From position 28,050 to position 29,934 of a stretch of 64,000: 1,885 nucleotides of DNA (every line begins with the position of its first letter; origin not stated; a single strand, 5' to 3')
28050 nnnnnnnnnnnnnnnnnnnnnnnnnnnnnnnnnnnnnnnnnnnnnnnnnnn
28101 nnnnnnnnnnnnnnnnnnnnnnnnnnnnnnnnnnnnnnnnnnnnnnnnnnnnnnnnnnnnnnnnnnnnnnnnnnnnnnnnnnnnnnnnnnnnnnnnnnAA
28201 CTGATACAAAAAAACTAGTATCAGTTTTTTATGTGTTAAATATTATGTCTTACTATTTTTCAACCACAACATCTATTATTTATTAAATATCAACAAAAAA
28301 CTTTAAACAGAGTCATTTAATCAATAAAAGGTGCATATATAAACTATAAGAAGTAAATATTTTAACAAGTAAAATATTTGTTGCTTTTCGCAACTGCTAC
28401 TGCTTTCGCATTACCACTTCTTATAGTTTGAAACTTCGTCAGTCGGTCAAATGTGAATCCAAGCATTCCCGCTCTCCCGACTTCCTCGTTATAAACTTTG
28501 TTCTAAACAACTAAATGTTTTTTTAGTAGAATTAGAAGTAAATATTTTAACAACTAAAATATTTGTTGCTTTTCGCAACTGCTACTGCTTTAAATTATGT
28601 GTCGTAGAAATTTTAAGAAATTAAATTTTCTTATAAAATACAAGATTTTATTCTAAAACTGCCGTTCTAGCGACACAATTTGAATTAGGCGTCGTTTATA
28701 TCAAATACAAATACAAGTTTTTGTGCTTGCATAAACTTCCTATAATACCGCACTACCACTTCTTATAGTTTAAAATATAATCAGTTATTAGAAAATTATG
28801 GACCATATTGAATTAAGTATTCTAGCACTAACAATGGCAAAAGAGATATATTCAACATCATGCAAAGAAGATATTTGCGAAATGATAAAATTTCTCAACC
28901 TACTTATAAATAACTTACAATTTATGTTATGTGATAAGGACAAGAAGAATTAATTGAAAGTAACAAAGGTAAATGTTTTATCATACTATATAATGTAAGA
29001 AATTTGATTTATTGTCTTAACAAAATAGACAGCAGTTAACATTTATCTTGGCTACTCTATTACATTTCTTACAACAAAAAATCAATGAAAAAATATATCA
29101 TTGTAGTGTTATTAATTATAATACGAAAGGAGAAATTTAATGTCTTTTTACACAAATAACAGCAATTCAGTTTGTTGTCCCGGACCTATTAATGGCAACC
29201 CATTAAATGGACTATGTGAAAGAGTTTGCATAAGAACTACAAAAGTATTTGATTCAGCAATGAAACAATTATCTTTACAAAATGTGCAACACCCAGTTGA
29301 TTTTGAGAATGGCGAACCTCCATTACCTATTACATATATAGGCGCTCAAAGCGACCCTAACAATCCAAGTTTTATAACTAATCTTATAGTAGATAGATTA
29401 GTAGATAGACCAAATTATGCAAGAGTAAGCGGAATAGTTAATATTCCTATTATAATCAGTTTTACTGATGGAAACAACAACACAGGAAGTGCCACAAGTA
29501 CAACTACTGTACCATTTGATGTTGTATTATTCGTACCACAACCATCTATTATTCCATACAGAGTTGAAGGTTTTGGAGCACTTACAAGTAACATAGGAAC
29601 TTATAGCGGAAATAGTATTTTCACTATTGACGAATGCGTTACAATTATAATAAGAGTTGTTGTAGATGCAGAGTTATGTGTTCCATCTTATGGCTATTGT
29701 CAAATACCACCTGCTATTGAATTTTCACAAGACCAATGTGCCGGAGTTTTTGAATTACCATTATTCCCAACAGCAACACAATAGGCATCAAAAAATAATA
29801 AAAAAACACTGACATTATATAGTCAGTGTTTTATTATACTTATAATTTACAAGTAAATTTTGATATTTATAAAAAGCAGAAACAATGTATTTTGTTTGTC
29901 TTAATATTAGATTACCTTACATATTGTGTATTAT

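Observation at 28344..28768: Nested insertion shows a mobile family of modular hairpin elements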

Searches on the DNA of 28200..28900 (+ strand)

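Call 24: search_rna_families(source=window, start=28200, end=28900, threshold=evalue, max_evalue=10)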
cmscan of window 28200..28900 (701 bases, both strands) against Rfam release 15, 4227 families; matches with E-value up to 10: 2.
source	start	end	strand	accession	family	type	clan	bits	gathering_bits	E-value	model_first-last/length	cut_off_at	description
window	28690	28772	+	RF01485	rli61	Cis-reg;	-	15.5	50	6.1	1-106/106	no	Listeria sRNA rli61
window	28340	28414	+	RF01175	snoU83D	Gene; snRNA; snoRNA; CD-box;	-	15.3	55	6.5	1-81/81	no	Small nucleolar RNA U83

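Call 77: search_dna_similar(query=window:28338-28800:+, collection=plasmids, mode=distant, max_evalue=0.01)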
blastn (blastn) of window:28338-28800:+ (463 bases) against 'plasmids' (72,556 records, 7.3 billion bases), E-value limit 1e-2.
No match.

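Call 78: search_dna_similar(query=window:28338-28800:+, collection=phages, mode=distant, max_evalue=0.01)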
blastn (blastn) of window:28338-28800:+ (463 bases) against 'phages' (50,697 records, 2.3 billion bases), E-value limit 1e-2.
No match.

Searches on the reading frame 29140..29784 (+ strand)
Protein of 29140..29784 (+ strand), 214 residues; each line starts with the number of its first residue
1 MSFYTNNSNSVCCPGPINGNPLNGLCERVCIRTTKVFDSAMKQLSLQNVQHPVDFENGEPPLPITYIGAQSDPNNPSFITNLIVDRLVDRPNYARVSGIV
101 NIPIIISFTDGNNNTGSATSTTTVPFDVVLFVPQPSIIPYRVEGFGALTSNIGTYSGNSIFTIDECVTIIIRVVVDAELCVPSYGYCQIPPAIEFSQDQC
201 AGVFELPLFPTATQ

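Call 13: search_protein_families(library=pfam, proteins=[window:29140-29784:+])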
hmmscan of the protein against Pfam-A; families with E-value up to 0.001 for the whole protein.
window:29140-29784:+ (214 aa): 0 families

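Call 34: find_homologous_proteins(query=window:29140-29784:+)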
Query window:29140-29784:+ (214 aa): 828 proteins with E <= 0.001 among 955 candidates; the best 120 are listed.
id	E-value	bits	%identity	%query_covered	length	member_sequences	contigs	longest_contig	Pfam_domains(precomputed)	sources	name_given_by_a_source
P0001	4.0e-139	479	100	100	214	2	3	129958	-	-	-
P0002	2.9e-119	414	85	100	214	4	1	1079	-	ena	-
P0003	1.9e-118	412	84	100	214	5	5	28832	-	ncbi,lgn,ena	-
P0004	1.7e-117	409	82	100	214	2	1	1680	-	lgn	-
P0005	4.9e-114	397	82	100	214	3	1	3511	-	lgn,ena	-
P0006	1.5e-106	373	77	100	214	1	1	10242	-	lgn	-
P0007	1.9e-104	366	76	100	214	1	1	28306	-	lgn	-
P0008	1.7e-96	340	69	100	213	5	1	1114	-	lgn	-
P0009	2.4e-94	333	69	100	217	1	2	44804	-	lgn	-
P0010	5.3e-94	332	68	100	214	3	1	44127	-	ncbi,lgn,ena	-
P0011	3.2e-92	326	65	100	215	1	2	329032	-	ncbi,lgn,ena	-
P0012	3.2e-92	326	67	100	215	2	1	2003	-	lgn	-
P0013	3.6e-91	323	66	100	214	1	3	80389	-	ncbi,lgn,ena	-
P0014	2.6e-90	320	65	100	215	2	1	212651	-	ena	-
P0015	1.6e-88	314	66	100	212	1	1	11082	-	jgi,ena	-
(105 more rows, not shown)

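Call 35: find_encoding_contigs(protein=P0003, flank=10000, max_places=6)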
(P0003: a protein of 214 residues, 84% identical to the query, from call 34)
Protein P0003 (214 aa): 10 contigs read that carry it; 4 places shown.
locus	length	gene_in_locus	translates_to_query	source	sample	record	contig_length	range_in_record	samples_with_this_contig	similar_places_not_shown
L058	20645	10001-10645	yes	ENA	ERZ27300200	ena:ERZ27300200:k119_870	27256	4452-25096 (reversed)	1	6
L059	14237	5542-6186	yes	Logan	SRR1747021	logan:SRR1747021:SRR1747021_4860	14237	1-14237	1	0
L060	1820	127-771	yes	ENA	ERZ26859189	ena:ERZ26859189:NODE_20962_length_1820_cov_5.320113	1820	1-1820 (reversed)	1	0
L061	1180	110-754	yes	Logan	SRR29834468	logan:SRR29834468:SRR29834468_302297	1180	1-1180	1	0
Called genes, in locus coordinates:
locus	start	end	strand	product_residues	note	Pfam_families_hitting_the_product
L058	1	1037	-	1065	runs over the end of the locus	?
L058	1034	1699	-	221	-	PF14622:Ribonucleas_3_3, PF00636:Ribonuclease_3, PF00035:dsrm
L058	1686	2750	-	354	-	PF02504:FA_synthesis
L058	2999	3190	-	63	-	PF01783:Ribosomal_L32p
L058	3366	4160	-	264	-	PF01734:Patatin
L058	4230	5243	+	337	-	PF07670:Gate (weak)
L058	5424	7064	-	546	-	PF02734:Dak2, PF21645:FakA-like_M, PF13684:FakA-like_C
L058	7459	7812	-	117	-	PF03780:Asp23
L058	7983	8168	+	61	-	PF00830:Ribosomal_L28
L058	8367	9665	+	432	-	PF02885:Glycos_trans_3N, PF00591:Glycos_transf_3, PF07831:PYNP_C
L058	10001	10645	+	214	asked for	-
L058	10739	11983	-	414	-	-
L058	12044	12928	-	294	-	PF01430:HSP33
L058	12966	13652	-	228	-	PF02591:Zn_ribbon_9 (weak)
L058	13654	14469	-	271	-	PF12847:Methyltransf_18 (weak), PF04816:TrmK, PF12847:Methyltransf_18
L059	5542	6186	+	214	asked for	-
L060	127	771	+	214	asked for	-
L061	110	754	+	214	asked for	-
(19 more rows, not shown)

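Call 36: find_encoding_contigs(protein=P0007, flank=10000, max_places=4)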
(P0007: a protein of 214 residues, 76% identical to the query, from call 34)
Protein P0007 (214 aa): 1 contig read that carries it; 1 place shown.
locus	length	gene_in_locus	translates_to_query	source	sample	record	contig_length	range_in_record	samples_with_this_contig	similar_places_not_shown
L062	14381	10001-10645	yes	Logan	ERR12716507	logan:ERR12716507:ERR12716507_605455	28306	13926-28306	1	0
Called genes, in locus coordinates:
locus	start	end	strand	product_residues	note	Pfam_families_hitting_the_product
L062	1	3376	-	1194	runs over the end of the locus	PF02463:SMC_N, PF13175:AAA_15 (weak), PF06470:SMC_hinge, PF13304:AAA_21 (weak)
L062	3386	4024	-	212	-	PF14622:Ribonucleas_3_3, PF00636:Ribonuclease_3, PF00035:dsrm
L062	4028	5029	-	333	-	PF02504:FA_synthesis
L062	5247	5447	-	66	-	PF01783:Ribosomal_L32p, PF13248:Zn_ribbon_3 (faint)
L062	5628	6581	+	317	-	PF07670:Gate (weak)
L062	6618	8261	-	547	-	PF02734:Dak2, PF21645:FakA-like_M, PF13684:FakA-like_C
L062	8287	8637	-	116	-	PF03780:Asp23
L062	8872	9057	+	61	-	PF00830:Ribosomal_L28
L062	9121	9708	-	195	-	PF02545:Maf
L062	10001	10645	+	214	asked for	-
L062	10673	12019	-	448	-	-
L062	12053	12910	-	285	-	PF01430:HSP33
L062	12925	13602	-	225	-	-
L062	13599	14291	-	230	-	PF12847:Methyltransf_18, PF04816:TrmK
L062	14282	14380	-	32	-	?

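Call 37: find_encoding_contigs(protein=P0009, flank=10000, max_places=4)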
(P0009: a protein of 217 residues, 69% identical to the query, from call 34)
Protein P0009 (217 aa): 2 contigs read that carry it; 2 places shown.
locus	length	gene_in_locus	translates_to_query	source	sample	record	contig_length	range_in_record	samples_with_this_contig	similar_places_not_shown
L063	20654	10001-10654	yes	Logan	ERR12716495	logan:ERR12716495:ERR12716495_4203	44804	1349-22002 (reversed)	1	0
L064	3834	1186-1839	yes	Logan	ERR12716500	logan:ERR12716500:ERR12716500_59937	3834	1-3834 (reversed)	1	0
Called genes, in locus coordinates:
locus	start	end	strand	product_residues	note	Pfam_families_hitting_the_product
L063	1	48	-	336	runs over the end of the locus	PF07451:SpoVAD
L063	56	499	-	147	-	PF03862:SpoVAC_SpoVAEB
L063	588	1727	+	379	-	-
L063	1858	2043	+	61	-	-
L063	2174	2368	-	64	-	PF01783:Ribosomal_L32p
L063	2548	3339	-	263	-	PF01734:Patatin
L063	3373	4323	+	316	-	PF07670:Gate (weak)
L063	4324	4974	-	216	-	PF03167:UDG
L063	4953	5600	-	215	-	PF00730:HhH-GPD, PF00633:HHH (weak)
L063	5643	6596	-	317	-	PF01168:Ala_racemase_N, PF00842:Ala_racemase_C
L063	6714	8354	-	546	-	PF02734:Dak2, PF21645:FakA-like_M, PF13684:FakA-like_C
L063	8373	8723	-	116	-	PF03780:Asp23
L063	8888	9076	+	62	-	PF00830:Ribosomal_L28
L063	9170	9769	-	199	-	PF02545:Maf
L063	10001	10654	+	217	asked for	-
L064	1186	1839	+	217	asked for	-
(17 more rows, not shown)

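Call 53: list_cluster_members(proteins=[P0001, P0003, P0010, P0011, P0013])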
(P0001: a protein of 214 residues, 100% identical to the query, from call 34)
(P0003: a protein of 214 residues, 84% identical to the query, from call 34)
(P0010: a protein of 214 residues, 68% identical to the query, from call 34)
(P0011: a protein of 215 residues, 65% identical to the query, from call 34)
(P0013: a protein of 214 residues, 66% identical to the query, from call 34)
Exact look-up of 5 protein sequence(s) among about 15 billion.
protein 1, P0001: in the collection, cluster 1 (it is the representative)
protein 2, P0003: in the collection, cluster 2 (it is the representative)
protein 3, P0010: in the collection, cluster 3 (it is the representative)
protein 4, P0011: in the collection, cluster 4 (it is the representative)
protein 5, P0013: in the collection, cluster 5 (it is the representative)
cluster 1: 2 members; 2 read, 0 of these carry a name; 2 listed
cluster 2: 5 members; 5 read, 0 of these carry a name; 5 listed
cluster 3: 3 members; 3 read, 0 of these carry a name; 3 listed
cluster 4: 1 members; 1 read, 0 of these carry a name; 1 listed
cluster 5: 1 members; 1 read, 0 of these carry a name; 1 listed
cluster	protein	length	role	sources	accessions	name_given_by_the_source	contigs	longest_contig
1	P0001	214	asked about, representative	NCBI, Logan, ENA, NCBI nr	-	-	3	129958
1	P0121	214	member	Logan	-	-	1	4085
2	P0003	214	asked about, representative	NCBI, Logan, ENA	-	-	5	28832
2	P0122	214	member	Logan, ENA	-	-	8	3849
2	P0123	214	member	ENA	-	-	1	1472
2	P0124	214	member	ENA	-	-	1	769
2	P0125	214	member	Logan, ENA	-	-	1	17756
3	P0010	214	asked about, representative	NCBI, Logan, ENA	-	-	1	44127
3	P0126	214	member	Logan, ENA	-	-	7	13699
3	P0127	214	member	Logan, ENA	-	-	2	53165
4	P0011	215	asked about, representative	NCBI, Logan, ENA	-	-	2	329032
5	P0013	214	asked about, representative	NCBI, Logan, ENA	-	-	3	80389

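Call 54: find_encoding_contigs(protein=P0121, flank=10000, max_places=6)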
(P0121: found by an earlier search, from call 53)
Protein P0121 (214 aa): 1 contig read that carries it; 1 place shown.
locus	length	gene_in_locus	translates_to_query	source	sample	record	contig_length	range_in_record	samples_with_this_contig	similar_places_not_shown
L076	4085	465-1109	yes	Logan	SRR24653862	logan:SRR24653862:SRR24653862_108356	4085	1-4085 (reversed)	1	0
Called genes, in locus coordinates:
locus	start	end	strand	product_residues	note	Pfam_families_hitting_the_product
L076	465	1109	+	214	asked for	-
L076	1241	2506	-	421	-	-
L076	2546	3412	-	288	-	PF01430:HSP33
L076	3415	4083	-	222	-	?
